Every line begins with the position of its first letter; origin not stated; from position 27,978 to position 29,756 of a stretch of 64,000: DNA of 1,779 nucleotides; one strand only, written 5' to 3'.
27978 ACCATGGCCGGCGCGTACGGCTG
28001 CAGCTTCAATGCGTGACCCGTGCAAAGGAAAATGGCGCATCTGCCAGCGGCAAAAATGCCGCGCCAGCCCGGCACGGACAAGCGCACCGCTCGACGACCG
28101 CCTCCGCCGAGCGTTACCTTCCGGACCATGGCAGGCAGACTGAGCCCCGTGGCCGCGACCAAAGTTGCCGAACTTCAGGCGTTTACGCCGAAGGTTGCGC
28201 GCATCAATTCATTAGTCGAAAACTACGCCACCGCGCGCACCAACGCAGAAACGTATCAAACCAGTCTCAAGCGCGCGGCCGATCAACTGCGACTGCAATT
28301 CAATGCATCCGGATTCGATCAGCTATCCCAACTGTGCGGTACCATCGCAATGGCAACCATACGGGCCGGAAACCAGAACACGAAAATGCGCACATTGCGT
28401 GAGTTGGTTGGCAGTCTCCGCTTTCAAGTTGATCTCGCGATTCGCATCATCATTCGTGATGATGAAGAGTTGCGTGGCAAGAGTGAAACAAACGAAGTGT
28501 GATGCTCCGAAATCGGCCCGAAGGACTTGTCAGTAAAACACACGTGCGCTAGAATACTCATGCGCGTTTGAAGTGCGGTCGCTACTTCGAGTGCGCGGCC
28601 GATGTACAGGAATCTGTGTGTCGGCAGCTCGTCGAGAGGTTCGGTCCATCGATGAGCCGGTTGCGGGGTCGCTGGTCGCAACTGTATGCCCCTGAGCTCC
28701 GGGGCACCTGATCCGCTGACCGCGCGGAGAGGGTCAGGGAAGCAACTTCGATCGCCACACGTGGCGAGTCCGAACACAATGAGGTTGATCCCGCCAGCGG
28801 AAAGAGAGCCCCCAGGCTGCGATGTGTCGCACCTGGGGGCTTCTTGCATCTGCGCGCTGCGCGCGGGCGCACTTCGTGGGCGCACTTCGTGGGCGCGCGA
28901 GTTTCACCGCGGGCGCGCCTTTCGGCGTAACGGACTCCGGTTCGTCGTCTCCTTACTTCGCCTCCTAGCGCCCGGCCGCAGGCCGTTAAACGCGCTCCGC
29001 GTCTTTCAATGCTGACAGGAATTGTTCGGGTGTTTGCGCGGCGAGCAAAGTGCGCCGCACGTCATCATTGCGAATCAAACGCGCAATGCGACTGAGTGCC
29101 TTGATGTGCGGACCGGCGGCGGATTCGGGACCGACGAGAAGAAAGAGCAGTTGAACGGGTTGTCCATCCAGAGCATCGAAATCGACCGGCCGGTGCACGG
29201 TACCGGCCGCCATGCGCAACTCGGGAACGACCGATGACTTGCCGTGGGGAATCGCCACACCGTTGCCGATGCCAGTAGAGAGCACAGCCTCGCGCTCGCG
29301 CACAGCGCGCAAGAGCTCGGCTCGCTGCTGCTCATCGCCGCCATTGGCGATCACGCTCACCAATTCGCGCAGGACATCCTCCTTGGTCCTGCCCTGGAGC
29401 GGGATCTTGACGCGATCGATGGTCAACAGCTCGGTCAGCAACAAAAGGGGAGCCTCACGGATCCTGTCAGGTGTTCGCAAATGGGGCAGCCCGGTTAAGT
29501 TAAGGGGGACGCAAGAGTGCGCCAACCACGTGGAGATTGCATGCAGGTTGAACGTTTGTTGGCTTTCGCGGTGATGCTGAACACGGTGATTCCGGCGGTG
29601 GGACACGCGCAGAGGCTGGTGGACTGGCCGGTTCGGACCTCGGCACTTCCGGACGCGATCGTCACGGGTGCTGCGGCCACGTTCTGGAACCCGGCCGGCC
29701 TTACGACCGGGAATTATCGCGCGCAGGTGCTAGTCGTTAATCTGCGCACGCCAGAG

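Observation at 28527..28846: Orphan promoter-to-terminator unit: ~285-nt multi-hairpin RNA with no ORF and no family I can recognise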

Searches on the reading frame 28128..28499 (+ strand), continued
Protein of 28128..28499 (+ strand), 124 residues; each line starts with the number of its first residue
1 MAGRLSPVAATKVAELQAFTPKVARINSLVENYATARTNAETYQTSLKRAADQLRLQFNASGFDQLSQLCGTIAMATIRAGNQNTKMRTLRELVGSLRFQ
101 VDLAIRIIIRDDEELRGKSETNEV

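Call 68: search_solved_structures(query=A6, max_evalue=1)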
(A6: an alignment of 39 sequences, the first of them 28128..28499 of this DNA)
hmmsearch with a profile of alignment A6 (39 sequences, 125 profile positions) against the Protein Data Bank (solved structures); distinct sequences matched with E-value up to 1: 9.
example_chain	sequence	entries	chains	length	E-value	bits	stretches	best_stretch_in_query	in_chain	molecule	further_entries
5cwf_A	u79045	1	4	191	0.00092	22.4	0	35-75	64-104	Designed helical repeat protein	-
4rfx_A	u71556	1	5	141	0.074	16.3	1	73-104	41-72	Dynactin subunit 1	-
5cwb_A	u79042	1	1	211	0.12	15.6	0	17-83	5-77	Designed helical repeat protein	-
6swf_A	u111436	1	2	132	0.15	15.3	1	57-106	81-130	Two-component response regulator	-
6swb_A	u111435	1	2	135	0.16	15.2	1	57-106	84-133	Two-component response regulator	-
9r1o_A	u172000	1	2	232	0.18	15.1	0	14-60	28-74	sc-apCC-6-DPH-NR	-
1tqg_A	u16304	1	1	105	0.59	13.4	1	42-87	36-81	Chemotaxis protein cheA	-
6fia_A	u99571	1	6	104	0.77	13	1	81-121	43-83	LINE-1 retrotransposable element ORF1 protein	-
2ld6_A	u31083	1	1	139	0.8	12.9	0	43-87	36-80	Chemotaxis protein CheA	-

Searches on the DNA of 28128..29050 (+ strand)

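Call 4: search_rna_families(source=window, start=28350, end=29050, threshold=evalue, max_evalue=10, show_alignments=4)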
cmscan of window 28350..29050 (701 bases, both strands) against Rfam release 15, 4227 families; matches with E-value up to 10: 3.
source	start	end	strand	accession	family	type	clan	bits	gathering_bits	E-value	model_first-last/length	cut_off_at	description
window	28793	28841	+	RF01677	P35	Gene; sRNA;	-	22.4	70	0.56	1-62/62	no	Pseudomonas sRNA P35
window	28921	29050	-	RF01027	mir-765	Gene; miRNA;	-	15.2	130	5.8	38-114/114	5'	mir-765 microRNA precursor family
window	28576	28601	+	RF00382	DnaX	Cis-reg; frameshift_element;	-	12.7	35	4.8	34-59/65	no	DnaX ribosomal frameshifting element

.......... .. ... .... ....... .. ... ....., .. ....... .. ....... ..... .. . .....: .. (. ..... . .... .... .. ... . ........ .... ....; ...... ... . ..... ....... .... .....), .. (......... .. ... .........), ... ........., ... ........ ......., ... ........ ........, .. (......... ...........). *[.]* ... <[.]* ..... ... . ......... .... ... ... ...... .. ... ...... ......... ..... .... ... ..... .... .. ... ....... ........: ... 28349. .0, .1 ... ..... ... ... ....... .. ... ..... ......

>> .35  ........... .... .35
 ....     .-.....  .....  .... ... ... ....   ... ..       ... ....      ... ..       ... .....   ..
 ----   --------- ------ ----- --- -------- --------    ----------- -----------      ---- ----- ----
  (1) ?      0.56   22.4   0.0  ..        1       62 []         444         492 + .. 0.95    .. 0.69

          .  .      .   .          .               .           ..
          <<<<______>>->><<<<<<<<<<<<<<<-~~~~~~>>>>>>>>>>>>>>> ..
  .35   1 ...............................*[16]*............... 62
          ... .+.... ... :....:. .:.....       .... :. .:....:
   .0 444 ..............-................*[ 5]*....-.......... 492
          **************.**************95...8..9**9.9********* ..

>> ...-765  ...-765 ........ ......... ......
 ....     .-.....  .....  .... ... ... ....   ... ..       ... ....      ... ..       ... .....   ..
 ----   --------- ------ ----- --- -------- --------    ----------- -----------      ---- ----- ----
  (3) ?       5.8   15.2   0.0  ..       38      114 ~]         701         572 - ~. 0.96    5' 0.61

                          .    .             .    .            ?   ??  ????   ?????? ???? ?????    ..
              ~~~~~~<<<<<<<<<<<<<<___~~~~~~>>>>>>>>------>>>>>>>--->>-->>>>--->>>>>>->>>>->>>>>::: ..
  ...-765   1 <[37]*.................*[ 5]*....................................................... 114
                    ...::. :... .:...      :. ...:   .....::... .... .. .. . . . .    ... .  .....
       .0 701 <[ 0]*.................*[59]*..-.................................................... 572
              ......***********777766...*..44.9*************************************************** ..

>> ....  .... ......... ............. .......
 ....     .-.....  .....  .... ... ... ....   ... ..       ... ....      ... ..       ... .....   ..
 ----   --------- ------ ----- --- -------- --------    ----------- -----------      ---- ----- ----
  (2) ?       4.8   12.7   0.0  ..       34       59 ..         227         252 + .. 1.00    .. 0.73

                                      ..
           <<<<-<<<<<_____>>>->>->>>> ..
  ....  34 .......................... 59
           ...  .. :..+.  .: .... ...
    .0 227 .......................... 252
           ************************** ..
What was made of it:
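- On Any Rfam 15 family (4227 models, including RNase P, SRP, tmRNA, 6S, Y RNA/YrlA, raiA, OLE, ROOL, GOLLD, HEARO and riboswitches): The best hit in 28350-29050 is P35 at 22.4 bits against a gathering score of 70, E = 0.56, and covers the terminator hairpin only (call 4).
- Tried and rejected: The helix geometry is wrong and there is no Rfam hit (call 4).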

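Call 59: search_rna_families(sources=[L083, L089, L093, L094, L096, L097, L087, L092, L084, L098], threshold=evalue, max_evalue=5)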
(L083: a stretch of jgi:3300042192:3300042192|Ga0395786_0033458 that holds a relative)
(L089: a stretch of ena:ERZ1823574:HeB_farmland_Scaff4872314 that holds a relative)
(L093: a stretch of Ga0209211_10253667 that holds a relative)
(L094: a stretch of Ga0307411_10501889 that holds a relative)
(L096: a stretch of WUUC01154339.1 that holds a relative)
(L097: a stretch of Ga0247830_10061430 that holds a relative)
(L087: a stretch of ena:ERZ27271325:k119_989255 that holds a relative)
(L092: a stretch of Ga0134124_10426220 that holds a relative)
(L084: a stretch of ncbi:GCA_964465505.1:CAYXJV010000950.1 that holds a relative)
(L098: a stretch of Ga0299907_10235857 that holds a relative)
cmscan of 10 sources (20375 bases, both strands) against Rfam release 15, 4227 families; matches with E-value up to 5: 4.
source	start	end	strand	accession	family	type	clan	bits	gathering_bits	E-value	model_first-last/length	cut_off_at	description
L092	1116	1148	-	RF01790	htlv_FSE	Cis-reg; frameshift_element;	-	25.8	45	0.32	1-43/43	no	ribosomal frameshift site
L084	1664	1745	+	RF04142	mir-1299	Gene; miRNA;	-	25.5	89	0.4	1-83/83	no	mir-1299 microRNA precursor family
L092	1116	1148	+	RF01790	htlv_FSE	Cis-reg; frameshift_element;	-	24.2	45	0.83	1-43/43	no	ribosomal frameshift site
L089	1148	1203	+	RF02874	AS-traG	Gene; antisense;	-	23.3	58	2.6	1-86/86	no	Antisense to traG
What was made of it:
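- On Any Rfam 15 family (4227 models, including RNase P, SRP, tmRNA, 6S, Y RNA/YrlA, raiA, OLE, ROOL, GOLLD, HEARO and riboswitches): Nothing falls in the RNA region of 10 homologous loci (call 59).
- No hit up to E = 10 in the window region and E = 5 in ten homologous loci, apart from chance hairpin matches (calls 4, 59).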

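Call 73: build_rna_model(alignment_id=A7)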
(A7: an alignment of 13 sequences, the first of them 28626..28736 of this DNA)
Model R1 built from alignment A7 (13 sequences, 116 columns); structure: RNAalifold consensus.
model positions 110; base pairs 33; branch points 3; effective number of sequences 1.03; information 0.591 bits per position. Calibrated on 0.2 Mb of random sequence (short: E-values are rough).
structure used (alignment columns):
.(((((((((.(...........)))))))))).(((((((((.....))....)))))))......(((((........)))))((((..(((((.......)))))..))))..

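Call 74: search_with_rna_model(model_id=R1, sources=[window, L001, L002, L081, L082, L084, L087, L088, L089, L091, L092, L093, L094, L095, L096, L097, L098, L099, L100, L101, L102, L105, L106, L107, L113, L114, L003, L004, L005, L006, L007, L008, L009, L010, L029, L061, L068, L080], max_evalue=1)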
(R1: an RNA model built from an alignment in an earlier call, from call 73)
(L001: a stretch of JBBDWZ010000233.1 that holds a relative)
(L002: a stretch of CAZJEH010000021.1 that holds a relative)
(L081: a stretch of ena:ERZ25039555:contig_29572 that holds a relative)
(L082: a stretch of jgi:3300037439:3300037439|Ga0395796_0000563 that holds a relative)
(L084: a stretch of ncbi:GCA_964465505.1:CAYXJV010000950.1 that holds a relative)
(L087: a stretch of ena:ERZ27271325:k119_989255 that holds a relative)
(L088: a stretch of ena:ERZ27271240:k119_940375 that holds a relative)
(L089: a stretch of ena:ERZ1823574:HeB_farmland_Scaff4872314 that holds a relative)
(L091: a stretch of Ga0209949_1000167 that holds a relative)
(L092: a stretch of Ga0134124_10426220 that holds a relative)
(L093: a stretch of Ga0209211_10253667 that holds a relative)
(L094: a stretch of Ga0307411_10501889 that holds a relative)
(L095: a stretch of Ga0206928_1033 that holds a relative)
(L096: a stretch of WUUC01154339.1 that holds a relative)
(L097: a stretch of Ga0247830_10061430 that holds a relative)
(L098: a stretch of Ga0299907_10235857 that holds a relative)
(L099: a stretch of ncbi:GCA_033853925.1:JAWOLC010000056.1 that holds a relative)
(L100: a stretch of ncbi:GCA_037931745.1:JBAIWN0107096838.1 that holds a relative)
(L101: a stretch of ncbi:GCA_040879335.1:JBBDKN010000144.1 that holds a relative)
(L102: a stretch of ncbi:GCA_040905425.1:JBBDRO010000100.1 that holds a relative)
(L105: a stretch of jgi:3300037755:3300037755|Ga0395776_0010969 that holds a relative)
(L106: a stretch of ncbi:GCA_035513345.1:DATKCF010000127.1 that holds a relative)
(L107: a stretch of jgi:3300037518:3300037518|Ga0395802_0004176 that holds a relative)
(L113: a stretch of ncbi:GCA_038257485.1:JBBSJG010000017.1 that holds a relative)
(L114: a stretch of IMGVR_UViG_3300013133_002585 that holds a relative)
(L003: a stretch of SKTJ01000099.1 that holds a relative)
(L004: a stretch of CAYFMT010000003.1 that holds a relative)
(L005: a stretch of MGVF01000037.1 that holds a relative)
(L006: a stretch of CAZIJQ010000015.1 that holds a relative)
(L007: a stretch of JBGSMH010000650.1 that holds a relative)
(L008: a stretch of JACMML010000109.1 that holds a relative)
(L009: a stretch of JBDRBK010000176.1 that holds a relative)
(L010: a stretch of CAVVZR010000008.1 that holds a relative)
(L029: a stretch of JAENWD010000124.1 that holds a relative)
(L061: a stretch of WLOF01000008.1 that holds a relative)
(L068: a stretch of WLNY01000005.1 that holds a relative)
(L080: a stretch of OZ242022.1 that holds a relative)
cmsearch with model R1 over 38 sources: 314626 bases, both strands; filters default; matches with E-value up to 1: 18.
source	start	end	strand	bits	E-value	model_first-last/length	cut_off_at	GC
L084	1366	1475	+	120.3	4.1e-21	1-110/110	no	0.7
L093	798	906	-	119.5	5.8e-21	1-110/110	no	0.66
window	28626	28736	+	118.4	9.5e-21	1-110/110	no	0.67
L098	1149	1257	-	118.1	1.1e-20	1-110/110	no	0.66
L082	3550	3658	+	117.4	1.5e-20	1-110/110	no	0.63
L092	937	1045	+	117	1.8e-20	1-110/110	no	0.6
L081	3526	3634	+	116.7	2e-20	1-110/110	no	0.7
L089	707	815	+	115.8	3e-20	1-110/110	no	0.68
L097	1913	2024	+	111.6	2e-19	1-110/110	no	0.71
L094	182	292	+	110.3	3.5e-19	1-110/110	no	0.65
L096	205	316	-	110.1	3.8e-19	1-110/110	no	0.64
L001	757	867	-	106.6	1.8e-18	1-110/110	no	0.65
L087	715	826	+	101.9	1.5e-17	1-110/110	no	0.63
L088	813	844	+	26.2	0.0064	1-32/110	3'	0.47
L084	496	594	-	19.8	0.11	1-110/110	no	0.71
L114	4898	4918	-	17.1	0.37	35-55/110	no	0.71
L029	8640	8735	-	16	0.59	1-110/110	no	0.69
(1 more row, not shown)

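Call 82: search_dna_similar(query=window:28556-28850:+, collection=plasmids, mode=distant, max_evalue=0.001, max_rows=5)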
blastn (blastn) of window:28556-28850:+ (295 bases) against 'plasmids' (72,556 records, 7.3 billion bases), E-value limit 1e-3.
No match.

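Call 83: search_dna_similar(query=window:28556-28850:+, collection=phages, mode=distant, max_evalue=0.001, max_rows=5)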
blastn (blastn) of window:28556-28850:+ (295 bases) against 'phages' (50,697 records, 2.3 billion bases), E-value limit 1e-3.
No match.

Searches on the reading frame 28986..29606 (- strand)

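Call 8: search_protein_families(library=pfam, proteins=[window:28986-29606:-], max_evalue=0.01)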
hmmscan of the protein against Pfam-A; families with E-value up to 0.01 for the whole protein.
window:28986-29606:- (206 aa): 1 family
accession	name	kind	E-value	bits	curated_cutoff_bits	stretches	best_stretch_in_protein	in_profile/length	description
PF00359.27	PTS_EIIA_2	-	2.6e-34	118.7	27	1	60-202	2-143/144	Phosphoenolpyruvate-dependent sugar phosphotransferase system, EIIA 2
